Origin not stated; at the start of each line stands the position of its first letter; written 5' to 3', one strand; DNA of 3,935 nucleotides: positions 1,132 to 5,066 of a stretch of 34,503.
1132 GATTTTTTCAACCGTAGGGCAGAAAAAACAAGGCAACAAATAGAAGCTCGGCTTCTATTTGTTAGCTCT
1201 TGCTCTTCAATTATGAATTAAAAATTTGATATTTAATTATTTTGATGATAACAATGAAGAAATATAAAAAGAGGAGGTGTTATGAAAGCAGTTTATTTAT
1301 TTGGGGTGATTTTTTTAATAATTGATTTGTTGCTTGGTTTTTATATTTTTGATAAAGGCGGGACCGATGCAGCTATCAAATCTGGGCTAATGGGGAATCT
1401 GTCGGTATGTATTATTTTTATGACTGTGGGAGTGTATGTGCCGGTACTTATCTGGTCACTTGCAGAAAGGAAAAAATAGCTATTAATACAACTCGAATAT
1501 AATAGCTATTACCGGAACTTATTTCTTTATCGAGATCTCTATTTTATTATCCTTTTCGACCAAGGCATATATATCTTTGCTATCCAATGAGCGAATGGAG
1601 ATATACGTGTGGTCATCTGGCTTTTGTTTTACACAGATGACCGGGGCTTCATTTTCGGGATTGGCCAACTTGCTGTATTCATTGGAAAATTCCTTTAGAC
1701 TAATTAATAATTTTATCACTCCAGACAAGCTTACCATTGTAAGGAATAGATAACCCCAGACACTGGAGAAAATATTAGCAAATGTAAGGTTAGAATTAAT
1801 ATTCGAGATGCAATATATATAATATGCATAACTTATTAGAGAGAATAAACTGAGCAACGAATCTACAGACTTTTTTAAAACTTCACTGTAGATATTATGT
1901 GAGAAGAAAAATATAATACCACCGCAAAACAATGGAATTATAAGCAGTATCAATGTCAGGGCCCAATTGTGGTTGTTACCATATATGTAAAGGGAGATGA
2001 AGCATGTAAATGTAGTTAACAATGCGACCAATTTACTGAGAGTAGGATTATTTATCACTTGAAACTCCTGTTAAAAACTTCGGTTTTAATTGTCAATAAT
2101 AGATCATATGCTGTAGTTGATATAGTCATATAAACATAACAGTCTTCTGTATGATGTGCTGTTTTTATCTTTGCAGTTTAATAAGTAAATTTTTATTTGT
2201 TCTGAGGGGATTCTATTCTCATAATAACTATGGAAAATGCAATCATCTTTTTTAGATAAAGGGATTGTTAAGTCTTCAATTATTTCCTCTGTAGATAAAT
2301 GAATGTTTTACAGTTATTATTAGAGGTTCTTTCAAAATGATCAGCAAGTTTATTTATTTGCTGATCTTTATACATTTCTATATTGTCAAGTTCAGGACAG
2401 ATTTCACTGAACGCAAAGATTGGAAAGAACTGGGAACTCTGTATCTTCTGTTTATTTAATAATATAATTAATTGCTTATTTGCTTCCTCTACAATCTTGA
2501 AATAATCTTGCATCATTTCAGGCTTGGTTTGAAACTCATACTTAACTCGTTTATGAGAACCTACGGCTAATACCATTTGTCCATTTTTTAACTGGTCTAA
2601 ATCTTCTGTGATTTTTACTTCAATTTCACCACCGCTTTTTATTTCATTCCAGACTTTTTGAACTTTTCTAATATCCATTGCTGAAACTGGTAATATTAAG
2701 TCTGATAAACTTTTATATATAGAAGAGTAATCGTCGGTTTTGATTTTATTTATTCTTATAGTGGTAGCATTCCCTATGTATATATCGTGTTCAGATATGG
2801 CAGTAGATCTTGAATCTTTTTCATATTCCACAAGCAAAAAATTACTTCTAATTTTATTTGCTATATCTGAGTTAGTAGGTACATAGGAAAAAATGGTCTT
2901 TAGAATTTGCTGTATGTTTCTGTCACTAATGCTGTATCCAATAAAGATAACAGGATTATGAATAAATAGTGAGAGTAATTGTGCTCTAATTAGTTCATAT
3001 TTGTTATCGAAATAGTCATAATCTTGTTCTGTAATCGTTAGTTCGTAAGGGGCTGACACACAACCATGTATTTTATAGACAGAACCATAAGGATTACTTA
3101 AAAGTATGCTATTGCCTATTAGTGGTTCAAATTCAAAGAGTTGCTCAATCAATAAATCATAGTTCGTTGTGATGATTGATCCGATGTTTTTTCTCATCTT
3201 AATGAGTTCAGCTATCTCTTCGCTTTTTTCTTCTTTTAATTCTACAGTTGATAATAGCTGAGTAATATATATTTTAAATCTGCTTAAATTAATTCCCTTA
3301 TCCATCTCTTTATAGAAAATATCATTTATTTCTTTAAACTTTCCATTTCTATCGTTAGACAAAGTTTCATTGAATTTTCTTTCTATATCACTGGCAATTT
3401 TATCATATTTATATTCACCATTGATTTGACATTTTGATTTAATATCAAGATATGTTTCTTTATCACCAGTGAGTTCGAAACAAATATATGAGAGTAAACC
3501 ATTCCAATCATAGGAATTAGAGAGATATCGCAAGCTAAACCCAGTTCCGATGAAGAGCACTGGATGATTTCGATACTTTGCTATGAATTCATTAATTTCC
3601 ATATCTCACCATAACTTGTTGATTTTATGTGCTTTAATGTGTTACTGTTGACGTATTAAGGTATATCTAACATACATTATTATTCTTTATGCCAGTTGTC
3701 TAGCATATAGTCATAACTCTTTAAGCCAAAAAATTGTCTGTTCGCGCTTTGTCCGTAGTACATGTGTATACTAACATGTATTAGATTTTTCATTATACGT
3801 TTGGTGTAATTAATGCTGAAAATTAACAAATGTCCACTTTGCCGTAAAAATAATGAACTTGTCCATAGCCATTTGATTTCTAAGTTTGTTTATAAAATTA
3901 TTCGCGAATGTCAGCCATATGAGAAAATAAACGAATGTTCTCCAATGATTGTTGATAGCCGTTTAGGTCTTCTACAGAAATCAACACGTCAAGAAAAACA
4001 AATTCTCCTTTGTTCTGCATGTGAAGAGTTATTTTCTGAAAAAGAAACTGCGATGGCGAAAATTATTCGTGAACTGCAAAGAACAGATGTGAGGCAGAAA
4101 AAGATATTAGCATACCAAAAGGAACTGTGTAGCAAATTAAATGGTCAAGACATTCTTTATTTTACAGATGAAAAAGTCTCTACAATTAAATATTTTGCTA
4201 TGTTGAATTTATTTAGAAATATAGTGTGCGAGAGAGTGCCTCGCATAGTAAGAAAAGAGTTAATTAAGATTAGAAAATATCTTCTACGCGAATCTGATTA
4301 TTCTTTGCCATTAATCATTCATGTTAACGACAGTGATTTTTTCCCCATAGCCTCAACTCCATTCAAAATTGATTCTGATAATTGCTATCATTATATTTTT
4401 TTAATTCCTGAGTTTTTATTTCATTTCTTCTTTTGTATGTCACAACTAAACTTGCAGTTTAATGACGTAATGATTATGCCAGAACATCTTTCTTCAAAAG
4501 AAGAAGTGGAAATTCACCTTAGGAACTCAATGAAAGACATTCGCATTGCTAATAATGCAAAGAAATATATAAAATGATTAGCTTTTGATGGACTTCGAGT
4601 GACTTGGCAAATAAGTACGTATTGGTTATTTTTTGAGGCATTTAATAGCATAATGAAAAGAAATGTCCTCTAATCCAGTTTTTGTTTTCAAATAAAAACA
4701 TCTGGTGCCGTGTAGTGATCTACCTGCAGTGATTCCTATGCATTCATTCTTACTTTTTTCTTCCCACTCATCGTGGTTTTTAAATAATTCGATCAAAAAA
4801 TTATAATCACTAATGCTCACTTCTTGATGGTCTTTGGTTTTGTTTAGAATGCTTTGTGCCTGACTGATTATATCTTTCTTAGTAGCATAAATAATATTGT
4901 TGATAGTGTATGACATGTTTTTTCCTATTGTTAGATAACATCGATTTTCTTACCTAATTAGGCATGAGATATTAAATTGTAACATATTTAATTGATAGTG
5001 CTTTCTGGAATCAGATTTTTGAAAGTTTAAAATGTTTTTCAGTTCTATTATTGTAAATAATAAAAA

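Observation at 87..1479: Three-gene plus-strand block: Zn-ribbon protein, TM/coiled-coil protein and small TM protein of unknown function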

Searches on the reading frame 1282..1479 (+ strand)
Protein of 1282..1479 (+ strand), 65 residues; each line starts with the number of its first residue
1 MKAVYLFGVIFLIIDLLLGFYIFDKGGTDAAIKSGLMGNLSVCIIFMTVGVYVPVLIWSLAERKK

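Call 8: search_protein_families(library=pfam, proteins=[window:1282-1479:+], max_evalue=1)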
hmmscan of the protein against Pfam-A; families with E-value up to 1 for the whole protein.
window:1282-1479:+ (65 aa): 1 family
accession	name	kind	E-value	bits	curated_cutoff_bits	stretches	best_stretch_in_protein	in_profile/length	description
PF17431.7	YpmT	-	0.86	10.1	25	0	1-64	1-59/60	Uncharacterized YmpT-like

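Call 9: search_protein_families(library=padloc, proteins=[window:1282-1479:+], max_evalue=1)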
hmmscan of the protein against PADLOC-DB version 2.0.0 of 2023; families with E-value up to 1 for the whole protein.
window:1282-1479:+ (65 aa): 0 families

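Call 36: find_homologous_proteins(query=window:1282-1479:+, max_evalue=0.1)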
Query window:1282-1479:+ (65 aa): 7 proteins with E <= 0.1 among 7 candidates.
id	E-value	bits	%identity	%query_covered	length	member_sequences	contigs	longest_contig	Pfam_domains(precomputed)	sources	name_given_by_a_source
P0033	4.1e-33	130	98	100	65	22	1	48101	-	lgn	-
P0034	1.3e-30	122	91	100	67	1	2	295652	-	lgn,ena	-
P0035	5.0e-30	120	91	100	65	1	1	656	-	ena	-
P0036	1.2e-28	115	88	100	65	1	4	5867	-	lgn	-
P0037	1.4e-22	96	72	100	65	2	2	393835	-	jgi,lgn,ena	-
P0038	4.1e-17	79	95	65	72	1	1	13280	-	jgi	jgi:hypothetical protein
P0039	8.1e-8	50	75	55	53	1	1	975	-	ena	-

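Call 38: find_encoding_contigs(protein=P0037, flank=6000, max_places=3)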
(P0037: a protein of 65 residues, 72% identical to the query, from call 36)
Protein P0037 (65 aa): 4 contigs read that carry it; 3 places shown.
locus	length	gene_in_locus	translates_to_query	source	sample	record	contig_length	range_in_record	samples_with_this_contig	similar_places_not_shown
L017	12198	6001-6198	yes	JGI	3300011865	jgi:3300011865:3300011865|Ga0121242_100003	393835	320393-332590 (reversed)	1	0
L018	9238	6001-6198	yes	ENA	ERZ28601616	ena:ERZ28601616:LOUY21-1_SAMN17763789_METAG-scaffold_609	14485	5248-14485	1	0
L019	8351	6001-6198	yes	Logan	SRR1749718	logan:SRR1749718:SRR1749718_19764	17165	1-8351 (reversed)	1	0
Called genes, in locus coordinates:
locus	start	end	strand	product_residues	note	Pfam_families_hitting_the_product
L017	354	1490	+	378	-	-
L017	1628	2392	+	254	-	-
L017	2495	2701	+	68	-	-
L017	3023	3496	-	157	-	-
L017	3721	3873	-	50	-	-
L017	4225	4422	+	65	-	-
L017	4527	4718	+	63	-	-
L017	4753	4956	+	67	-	-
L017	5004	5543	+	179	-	-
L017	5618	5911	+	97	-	-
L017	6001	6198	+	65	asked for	-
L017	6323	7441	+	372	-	-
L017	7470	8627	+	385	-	-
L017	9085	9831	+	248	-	-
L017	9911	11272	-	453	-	PF16289:PIN_12, PF18476:PIN_8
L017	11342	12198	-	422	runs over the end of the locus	-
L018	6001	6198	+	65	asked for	-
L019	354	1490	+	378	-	-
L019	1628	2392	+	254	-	-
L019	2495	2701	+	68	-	-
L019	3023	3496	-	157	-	-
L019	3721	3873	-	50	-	-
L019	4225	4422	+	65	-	-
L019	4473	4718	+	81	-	-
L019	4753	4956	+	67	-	-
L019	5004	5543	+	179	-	-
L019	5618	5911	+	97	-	-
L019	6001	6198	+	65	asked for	-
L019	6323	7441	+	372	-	-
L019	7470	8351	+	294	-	?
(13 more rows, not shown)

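Call 39: find_encoding_contigs(protein=P0034, flank=6000, max_places=3)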
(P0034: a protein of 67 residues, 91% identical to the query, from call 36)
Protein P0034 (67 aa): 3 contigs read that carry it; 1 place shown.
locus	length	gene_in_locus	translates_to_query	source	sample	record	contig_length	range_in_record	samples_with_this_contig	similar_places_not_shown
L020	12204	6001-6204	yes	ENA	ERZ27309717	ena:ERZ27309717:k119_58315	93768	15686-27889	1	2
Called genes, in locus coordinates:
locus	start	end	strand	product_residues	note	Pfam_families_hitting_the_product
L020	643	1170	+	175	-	PF13424:TPR_12 (faint), PF13428:TPR_14 (faint), PF00515:TPR_1 (weak), PF07719:TPR_2 (weak), PF13432:TPR_16 (weak), PF14559:TPR_19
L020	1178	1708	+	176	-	PF07638:Sigma70_ECF (weak), PF04542:Sigma70_r2, PF22029:PhyR_sigma2 (weak), PF08281:Sigma70_r4_2, PF04545:Sigma70_r4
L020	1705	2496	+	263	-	-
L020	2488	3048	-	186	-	PF04264:YceI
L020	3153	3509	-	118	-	-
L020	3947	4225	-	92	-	-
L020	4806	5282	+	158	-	-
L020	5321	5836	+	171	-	-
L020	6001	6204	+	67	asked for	-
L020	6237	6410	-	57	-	-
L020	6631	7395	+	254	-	-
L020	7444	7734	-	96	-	PF11523:DUF3223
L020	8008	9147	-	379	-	PF14350:Beta_protein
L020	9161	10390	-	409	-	PF06114:Peptidase_M78 (weak)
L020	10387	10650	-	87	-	-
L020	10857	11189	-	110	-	-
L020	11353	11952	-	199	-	PF13356:Arm-DNA-bind_3, PF22022:Phage_int_M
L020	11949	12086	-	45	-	-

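Call 60: search_protein_families(library=phrogs, proteins=[window:1282-1479:+], max_evalue=1)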
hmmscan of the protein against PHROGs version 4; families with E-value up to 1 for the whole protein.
window:1282-1479:+ (65 aa): 0 families

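Call 61: search_protein_families(library=ncbifam, proteins=[window:1282-1479:+], max_evalue=1)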
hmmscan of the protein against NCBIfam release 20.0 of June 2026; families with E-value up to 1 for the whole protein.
window:1282-1479:+ (65 aa): 0 families

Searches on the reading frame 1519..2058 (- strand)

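Call 8: search_protein_families(library=pfam, proteins=[window:1519-2058:-], max_evalue=1)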
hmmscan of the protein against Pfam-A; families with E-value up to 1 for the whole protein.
window:1519-2058:- (179 aa): 3 families
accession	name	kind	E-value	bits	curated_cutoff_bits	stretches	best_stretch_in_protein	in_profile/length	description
PF01757.29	Acyl_transf_3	-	0.049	13.1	31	1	9-110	152-259/326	Acyltransferase domain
PF03706.18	LPG_synthase_TM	-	0.11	12.3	33.4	1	10-91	124-199/302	Lysylphosphatidylglycerol synthase TM region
PF17328.7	DUF5366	-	0.41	11.2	25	1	46-119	74-147/158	Family of unknown function (DUF5366)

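Call 9: search_protein_families(library=padloc, proteins=[window:1519-2058:-], max_evalue=1)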
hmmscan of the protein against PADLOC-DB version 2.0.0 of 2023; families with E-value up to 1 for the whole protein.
window:1519-2058:- (179 aa): 1 family
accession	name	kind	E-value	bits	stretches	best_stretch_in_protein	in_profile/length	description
PDLC02978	2TM-TIR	-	0.049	12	0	99-134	71-106/124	-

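Call 60: search_protein_families(library=phrogs, proteins=[window:1519-2058:-], max_evalue=1)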
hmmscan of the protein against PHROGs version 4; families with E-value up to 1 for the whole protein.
window:1519-2058:- (179 aa): 1 family
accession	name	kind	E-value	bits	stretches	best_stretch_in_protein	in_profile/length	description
phrog_6436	-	unknown function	0.73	11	0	72-113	9-49/68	-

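Call 61: search_protein_families(library=ncbifam, proteins=[window:1519-2058:-], max_evalue=1)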
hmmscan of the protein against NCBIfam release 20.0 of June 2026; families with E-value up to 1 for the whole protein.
window:1519-2058:- (179 aa): 1 family
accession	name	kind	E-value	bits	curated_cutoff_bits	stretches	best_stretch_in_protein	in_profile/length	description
NF011349.0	PRK14766.1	equivalog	0.13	11.8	264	1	8-93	83-169/202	lipoprotein signal peptidase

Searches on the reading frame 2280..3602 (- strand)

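Call 8: search_protein_families(library=pfam, proteins=[window:2280-3602:-], max_evalue=1)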
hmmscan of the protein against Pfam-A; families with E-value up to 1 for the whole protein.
window:2280-3602:- (440 aa): 1 family
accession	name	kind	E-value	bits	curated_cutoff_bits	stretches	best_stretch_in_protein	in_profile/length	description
PF13289.12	SIR2_2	-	2.5e-21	76.7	24.5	1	142-243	2-111/141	SIR2-like domain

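Call 9: search_protein_families(library=padloc, proteins=[window:2280-3602:-], max_evalue=1)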
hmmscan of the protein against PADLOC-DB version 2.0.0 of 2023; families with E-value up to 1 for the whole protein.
window:2280-3602:- (440 aa): 6 families
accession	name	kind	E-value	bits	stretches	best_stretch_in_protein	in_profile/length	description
PDLC04968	PDC-S25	-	2.1e-149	496.9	1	2-429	13-441/517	-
PDLC04967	PDC-S25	-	4.8e-51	172.3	1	1-427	1-442/528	-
PDLC00407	ThsA1|ThsA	-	6.6e-18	62.6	2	121-301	84-273/478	STALD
PDLC00409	ThsA1|ThsA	-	2.8e-13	47.8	1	117-244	83-216/242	STALD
PDLC04093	SIR2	-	2.5e-05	21.4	1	3-157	14-168/395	-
PDLC04087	SIR2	-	0.00082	16.3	1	11-155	16-147/343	-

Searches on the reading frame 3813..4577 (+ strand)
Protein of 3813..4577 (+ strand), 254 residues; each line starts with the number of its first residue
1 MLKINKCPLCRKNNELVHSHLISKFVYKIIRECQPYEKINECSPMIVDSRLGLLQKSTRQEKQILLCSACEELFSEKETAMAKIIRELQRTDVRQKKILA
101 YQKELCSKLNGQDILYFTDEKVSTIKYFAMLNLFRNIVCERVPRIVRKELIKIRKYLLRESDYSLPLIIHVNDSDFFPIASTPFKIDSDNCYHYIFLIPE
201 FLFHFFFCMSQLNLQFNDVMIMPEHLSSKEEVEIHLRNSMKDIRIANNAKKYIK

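Call 8: search_protein_families(library=pfam, proteins=[window:3813-4577:+], max_evalue=1)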
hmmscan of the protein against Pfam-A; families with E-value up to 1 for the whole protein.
window:3813-4577:+ (254 aa): 3 families
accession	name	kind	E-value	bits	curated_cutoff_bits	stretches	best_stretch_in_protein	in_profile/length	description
PF23145.1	Zf_2nd_IFT121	-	0.083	13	25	0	60-80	12-32/45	IFT121, second zinc finger domain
PF23475.1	zf-Tbcl_FmdE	-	0.092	12.7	23.2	0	59-74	2-17/35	FmdE treble clef zinc finger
PF04606.18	Ogr_Delta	-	0.11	12.9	26.3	1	6-43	1-34/47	Ogr/Delta-like zinc finger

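Call 9: search_protein_families(library=padloc, proteins=[window:3813-4577:+], max_evalue=1)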
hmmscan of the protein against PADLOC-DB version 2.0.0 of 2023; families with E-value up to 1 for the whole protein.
window:3813-4577:+ (254 aa): 0 families

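Call 60: search_protein_families(library=phrogs, proteins=[window:3813-4577:+], max_evalue=1)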
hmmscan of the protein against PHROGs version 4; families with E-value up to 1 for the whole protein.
window:3813-4577:+ (254 aa): 3 families
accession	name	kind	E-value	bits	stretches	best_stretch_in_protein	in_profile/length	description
phrog_26326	-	unknown function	3.6e-08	34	1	4-86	12-86/303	-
phrog_19960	-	unknown function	1.6e-07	32.3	1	2-98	1-92/255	-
phrog_7075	-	unknown function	0.00018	22.2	1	4-211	3-208/252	-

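Call 61: search_protein_families(library=ncbifam, proteins=[window:3813-4577:+], max_evalue=1)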
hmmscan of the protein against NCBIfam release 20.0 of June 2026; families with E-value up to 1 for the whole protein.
window:3813-4577:+ (254 aa): 1 family
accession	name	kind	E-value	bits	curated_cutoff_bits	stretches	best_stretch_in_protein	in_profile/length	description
NF038384.1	zinc_YnfU_fam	subfamily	0.061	12.9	36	1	60-77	34-51/52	YnfU family zinc-binding protein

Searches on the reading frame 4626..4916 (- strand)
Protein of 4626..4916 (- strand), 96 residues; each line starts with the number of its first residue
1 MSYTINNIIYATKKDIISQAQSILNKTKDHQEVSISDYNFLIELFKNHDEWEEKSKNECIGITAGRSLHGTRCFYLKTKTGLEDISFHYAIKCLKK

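Call 8: search_protein_families(library=pfam, proteins=[window:4626-4916:-], max_evalue=1)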
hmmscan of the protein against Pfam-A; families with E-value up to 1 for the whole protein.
window:4626-4916:- (96 aa): 2 families
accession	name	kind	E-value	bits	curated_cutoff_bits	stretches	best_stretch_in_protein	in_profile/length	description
PF11523.13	DUF3223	-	6.4e-08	33.5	21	1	22-88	2-72/75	Protein of unknown function (DUF3223)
PF24635.1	DUF7632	-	0.08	13.5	27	1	6-43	52-89/95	Domain of unknown function (DUF7632)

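Call 9: search_protein_families(library=padloc, proteins=[window:4626-4916:-], max_evalue=1)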
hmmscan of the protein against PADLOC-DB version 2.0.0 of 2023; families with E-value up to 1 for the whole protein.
window:4626-4916:- (96 aa): 4 families
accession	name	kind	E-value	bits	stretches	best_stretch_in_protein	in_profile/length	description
PDLC00203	HamC2|HamC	-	2.4e-08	32.5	1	4-90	8-95/99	DUF3223 domain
PDLC00205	HamC2|HamC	-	7.7e-08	30.2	1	10-93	12-96/218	DUF3223 domain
PDLC00204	HamC2|HamC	-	0.00041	18.2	1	6-93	9-102/182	DUF3223 domain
PDLC00177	HamB1|HamB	-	0.0053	13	1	6-78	106-175/841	DEAD-box helicase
